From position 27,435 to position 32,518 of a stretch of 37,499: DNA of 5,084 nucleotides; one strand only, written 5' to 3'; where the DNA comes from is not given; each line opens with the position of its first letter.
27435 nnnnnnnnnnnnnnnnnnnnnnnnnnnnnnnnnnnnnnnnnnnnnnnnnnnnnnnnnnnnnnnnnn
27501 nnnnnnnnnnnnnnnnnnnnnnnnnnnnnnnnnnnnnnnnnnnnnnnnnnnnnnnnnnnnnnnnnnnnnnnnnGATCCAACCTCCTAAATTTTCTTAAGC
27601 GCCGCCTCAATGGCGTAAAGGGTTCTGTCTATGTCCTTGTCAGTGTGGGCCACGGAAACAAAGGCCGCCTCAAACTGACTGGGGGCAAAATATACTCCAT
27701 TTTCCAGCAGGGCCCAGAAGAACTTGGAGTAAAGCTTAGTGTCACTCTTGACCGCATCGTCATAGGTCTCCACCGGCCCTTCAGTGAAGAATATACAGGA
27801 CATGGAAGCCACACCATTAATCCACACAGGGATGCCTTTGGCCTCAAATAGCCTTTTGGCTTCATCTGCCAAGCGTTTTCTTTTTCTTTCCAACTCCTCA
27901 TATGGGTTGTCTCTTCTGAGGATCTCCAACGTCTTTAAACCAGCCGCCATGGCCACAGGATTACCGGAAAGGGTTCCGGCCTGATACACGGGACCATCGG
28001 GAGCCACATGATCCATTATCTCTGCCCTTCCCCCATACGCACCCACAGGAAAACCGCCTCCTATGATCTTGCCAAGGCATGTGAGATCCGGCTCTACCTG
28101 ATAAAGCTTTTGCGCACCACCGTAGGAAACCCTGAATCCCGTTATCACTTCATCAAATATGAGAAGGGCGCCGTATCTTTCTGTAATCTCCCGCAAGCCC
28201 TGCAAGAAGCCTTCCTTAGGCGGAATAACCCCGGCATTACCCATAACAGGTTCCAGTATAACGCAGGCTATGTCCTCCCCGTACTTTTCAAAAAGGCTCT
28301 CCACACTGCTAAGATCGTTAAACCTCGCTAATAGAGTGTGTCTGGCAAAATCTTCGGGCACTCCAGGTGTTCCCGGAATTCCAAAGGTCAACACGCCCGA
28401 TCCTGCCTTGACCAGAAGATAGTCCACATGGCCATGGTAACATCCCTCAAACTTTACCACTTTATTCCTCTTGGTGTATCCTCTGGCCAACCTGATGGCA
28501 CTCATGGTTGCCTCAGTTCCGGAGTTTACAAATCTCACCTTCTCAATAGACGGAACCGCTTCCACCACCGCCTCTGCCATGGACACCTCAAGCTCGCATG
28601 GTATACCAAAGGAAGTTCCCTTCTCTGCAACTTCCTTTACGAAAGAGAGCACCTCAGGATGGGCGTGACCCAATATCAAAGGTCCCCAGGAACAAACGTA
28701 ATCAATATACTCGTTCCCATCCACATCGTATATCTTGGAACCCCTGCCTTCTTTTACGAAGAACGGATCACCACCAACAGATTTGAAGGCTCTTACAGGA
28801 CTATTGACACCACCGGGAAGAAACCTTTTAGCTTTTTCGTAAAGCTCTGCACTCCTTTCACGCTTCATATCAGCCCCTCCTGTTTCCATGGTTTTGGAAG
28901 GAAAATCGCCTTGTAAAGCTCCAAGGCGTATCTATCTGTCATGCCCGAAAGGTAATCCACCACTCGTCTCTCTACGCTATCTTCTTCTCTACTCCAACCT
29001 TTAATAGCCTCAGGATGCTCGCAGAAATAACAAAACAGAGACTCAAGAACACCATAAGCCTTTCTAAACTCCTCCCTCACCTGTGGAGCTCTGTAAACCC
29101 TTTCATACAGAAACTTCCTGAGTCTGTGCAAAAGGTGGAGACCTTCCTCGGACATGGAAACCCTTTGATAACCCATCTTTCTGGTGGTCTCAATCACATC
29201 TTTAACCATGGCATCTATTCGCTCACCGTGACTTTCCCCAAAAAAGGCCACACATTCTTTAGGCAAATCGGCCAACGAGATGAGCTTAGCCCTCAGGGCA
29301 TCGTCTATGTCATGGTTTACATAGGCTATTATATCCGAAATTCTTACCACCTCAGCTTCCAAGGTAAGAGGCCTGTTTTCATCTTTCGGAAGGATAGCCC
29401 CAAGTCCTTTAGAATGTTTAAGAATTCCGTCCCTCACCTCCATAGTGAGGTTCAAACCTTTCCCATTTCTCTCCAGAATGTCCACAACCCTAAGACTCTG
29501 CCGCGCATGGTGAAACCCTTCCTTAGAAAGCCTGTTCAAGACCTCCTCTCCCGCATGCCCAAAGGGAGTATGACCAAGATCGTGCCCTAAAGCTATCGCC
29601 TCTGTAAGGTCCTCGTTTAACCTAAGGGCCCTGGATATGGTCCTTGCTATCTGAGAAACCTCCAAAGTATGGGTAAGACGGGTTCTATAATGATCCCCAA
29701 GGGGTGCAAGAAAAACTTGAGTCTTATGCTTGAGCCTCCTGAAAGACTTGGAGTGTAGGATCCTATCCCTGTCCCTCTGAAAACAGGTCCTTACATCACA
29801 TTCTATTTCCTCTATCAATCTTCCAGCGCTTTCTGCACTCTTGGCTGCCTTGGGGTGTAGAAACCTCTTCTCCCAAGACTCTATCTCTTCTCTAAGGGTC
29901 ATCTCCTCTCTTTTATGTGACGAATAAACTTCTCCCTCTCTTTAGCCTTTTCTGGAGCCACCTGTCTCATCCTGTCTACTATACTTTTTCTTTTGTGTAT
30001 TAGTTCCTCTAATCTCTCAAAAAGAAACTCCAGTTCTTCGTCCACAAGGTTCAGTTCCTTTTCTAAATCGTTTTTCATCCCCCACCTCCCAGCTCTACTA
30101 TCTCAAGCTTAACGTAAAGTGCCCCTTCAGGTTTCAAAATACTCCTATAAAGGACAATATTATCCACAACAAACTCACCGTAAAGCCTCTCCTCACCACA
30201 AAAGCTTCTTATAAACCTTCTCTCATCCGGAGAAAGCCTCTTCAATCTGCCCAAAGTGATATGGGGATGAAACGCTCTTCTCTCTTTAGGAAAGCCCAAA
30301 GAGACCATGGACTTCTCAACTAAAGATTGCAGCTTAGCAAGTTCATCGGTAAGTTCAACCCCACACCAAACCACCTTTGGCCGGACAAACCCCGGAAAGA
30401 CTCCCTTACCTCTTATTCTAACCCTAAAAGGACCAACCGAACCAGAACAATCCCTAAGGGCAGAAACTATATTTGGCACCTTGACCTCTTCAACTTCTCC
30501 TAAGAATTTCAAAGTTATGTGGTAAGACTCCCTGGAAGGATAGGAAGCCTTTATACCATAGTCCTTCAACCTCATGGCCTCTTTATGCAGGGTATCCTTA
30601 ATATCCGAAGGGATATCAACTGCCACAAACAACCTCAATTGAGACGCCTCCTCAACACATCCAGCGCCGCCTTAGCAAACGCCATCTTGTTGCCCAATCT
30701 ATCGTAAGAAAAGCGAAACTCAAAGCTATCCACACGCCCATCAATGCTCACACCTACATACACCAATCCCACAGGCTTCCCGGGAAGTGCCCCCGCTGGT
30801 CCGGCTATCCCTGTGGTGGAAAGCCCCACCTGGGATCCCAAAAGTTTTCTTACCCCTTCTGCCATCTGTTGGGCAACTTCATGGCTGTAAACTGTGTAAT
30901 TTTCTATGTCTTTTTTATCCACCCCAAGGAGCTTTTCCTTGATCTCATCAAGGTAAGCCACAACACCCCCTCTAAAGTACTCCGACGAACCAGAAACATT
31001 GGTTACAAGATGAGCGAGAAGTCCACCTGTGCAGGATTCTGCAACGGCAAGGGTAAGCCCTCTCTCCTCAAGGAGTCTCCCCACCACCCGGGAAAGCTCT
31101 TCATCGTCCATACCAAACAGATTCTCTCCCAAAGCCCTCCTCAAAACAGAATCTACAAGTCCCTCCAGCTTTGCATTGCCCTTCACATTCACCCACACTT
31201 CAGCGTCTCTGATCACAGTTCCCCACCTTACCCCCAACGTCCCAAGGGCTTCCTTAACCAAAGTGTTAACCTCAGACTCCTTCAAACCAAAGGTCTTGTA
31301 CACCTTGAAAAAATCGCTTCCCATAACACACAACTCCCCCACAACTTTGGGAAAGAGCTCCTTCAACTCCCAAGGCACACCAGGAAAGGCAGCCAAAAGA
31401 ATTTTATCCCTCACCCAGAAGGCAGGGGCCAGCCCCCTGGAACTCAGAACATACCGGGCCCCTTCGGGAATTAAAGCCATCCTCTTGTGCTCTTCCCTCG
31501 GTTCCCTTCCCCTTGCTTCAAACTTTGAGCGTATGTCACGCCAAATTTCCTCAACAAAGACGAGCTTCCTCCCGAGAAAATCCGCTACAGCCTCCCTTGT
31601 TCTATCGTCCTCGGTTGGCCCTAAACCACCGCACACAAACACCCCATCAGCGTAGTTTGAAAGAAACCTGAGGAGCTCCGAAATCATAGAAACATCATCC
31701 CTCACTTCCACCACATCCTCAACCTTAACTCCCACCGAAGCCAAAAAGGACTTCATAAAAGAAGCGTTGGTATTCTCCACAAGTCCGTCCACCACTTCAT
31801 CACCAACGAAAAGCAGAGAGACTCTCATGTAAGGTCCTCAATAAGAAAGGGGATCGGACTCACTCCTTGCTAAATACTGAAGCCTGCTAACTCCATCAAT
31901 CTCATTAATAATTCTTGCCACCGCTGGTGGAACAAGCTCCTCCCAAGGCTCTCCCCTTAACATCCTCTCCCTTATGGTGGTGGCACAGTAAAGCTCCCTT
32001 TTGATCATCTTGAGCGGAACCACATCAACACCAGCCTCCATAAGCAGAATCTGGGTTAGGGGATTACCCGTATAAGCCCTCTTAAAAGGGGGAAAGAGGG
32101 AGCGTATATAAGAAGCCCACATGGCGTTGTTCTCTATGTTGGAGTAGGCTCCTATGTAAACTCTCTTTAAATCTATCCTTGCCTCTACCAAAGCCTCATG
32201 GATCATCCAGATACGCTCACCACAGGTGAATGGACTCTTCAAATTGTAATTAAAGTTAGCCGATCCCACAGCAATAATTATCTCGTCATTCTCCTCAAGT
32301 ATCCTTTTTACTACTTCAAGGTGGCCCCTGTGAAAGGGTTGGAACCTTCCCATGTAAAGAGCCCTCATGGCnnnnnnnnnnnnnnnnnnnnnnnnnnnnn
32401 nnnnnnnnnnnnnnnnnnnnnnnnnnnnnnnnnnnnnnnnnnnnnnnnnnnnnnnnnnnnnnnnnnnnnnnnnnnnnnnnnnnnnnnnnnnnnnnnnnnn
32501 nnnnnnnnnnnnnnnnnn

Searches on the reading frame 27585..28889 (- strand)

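Call 17: search_protein_families(library=pfam, proteins=[window:27585-28889:-], max_evalue=0.00001)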
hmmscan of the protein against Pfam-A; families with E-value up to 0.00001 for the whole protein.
window:27585-28889:- (434 aa): 1 family
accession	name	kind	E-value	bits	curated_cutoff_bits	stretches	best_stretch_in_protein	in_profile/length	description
PF00202.27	Aminotran_3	-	2.8e-78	263.8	30.5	1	41-430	7-402/403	Aminotransferase class-III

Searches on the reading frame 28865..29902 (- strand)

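Call 17: search_protein_families(library=pfam, proteins=[window:28865-29902:-], max_evalue=0.00001)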
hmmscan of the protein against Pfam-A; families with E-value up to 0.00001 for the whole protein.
window:28865-29902:- (345 aa): 2 families
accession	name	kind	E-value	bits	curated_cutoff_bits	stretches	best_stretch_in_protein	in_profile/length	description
PF13286.11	HD_assoc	-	3e-19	69.8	22.2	1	249-331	2-90/91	Phosphohydrolase-associated domain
PF01966.28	HD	-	1.4e-14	54.8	22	1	75-193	1-114/116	HD domain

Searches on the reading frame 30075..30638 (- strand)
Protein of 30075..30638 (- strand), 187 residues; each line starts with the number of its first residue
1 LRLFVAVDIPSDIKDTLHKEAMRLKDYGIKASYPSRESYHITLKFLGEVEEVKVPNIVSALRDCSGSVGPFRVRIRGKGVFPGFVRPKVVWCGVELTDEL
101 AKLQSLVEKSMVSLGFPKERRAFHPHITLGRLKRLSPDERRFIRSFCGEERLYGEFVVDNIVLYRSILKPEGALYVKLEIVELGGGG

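Call 17: search_protein_families(library=pfam, proteins=[window:30075-30638:-], max_evalue=0.00001)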
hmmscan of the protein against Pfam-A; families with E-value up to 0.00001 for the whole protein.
window:30075-30638:- (187 aa): 3 families
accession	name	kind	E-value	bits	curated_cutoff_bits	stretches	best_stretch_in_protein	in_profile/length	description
PF02834.22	LigT_PEase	-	4.4e-27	94.5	23.3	2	7-91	1-87/87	LigT like Phosphoesterase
PF13563.12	2_5_RNA_ligase2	-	3e-17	63.5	27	1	34-165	21-147/152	2'-5' RNA ligase superfamily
PF10469.15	AKAP7_NLS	-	6.5e-06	26.6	24.4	1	19-134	27-151/208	AKAP7 2'5' RNA ligase-like domain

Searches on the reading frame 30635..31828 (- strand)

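Call 17: search_protein_families(library=pfam, proteins=[window:30635-31828:-], max_evalue=0.00001)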
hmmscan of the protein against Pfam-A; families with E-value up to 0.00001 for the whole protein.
window:30635-31828:- (397 aa): 2 families
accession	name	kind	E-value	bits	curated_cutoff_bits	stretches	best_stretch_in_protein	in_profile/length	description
PF02464.23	CinA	-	1.3e-53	181.2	23.5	1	243-395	2-154/155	Competence-damaged protein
PF00994.29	MoCF_biosynth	-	1.2e-27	96.8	26.6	1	6-163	3-138/144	Probable molybdopterin binding domain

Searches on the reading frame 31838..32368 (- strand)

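Call 17: search_protein_families(library=pfam, proteins=[window:31838-32368:-], max_evalue=0.00001)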
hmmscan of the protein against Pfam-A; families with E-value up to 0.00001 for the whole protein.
window:31838-32368:- (176 aa): 1 family
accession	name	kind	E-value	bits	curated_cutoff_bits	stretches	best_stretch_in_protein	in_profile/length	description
PF01467.32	CTP_transf_like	-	2e-15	57.6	21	1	4-134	1-132/133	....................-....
